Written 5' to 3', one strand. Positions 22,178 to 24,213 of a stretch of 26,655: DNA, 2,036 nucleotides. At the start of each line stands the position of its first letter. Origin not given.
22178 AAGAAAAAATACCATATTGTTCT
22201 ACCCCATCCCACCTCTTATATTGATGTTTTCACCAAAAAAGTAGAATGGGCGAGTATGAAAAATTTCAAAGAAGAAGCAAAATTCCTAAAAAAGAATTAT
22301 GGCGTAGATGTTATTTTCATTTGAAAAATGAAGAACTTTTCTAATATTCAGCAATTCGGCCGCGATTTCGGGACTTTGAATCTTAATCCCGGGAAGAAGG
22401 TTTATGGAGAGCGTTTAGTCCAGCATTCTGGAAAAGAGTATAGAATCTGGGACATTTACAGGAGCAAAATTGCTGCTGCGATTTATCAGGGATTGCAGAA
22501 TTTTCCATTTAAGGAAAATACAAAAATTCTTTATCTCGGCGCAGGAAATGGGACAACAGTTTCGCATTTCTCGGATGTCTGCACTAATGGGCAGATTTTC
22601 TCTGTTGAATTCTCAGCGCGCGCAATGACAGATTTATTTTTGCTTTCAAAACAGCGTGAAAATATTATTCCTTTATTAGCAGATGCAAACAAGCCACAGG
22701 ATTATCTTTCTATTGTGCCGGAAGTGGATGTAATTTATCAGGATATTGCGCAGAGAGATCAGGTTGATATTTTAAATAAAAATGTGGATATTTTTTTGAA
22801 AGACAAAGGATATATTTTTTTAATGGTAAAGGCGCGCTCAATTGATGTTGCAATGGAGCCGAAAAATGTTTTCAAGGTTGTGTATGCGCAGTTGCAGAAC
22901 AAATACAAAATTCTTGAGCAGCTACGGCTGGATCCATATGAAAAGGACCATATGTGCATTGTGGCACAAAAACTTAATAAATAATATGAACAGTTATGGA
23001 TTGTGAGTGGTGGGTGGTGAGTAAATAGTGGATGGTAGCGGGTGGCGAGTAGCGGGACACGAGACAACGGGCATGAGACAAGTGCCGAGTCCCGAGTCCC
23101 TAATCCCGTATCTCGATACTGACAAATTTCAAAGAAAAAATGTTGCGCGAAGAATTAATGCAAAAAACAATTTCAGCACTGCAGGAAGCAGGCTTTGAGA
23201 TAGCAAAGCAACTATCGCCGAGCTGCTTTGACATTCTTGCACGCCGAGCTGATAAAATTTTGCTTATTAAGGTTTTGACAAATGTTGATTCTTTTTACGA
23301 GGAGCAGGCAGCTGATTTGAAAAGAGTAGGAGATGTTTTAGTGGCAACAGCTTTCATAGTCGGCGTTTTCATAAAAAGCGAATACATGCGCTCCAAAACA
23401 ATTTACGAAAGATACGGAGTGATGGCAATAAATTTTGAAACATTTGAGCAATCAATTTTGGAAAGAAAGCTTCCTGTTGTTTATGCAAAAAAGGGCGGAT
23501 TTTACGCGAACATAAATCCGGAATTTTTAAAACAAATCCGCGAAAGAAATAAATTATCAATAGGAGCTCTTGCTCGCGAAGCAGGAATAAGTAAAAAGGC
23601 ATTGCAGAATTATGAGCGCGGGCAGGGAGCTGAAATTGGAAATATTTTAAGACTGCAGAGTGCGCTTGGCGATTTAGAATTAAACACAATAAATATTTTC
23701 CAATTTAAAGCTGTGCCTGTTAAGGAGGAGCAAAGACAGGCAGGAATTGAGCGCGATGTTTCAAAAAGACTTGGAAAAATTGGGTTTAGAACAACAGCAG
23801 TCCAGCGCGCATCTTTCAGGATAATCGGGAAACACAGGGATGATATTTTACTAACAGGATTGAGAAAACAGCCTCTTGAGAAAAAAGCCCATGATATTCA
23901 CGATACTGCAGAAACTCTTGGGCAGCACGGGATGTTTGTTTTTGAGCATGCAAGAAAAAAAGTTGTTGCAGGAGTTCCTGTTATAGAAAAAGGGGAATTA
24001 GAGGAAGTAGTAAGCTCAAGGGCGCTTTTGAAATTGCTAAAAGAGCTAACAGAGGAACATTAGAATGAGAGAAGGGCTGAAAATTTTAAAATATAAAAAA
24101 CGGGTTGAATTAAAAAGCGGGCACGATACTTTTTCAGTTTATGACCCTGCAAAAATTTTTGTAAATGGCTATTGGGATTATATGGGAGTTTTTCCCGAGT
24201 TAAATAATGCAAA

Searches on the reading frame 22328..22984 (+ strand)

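Call 20: search_protein_families(library=pfam, proteins=[window:22328-22984:+], max_evalue=0.001)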
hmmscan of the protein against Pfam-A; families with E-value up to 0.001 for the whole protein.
window:22328-22984:+ (218 aa): 1 family
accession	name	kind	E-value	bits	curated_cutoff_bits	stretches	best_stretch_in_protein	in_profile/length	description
PF01269.23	Fibrillarin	-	5.5e-82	274.7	27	1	13-214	21-224/227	Fibrillarin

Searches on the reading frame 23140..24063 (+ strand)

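Call 20: search_protein_families(library=pfam, proteins=[window:23140-24063:+], max_evalue=0.001)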
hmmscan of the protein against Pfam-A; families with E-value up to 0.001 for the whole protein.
window:23140-24063:+ (307 aa): 3 families
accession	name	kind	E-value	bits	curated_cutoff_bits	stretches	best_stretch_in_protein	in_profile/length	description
PF01381.28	HTH_3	-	1e-07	32.3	23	1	130-177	1-49/55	Helix-turn-helix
PF13560.12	HTH_31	-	2.1e-06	28.4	27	1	129-163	5-39/64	Helix-turn-helix domain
PF12844.13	HTH_19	-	2.9e-06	27.5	30.2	1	128-172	2-47/64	Helix-turn-helix domain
